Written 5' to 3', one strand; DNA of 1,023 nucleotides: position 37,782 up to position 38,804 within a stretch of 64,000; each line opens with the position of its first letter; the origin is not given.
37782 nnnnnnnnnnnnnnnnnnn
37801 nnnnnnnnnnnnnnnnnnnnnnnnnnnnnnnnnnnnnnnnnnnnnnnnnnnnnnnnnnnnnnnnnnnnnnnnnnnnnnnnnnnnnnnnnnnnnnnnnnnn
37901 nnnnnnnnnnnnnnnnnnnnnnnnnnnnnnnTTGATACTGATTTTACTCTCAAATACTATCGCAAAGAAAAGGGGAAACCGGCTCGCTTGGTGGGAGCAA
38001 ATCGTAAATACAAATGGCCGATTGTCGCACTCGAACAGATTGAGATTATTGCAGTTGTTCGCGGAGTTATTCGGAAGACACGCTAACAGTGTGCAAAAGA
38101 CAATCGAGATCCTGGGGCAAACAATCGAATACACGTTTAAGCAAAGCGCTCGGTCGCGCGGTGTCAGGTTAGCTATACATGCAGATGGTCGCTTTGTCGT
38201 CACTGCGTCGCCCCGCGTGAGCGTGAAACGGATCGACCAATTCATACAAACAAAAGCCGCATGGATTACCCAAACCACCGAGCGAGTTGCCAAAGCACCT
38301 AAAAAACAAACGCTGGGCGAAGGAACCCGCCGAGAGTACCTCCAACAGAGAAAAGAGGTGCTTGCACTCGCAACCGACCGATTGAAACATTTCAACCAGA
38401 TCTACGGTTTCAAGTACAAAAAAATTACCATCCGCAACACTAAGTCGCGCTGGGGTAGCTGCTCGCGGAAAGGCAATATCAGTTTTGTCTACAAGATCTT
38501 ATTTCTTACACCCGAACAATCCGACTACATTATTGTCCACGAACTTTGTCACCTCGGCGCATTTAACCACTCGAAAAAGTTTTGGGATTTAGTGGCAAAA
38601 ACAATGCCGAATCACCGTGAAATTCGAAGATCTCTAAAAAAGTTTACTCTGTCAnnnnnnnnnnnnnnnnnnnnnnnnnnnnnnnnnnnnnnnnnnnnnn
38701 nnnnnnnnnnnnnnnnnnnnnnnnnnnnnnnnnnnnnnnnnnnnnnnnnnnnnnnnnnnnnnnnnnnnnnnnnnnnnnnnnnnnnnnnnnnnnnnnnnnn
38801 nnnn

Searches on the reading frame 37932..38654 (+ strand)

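Call 54: search_protein_families(library=pfam, proteins=[window:37932-38654:+], max_evalue=0.001)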
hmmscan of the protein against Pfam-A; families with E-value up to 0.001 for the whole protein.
window:37932-38654:+ (241 aa): 1 family
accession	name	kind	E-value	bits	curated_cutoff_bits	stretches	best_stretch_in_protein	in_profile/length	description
PF01863.23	YgjP-like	-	7.9e-42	144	26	2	140-237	109-206/207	YgjP-like, metallopeptidase domain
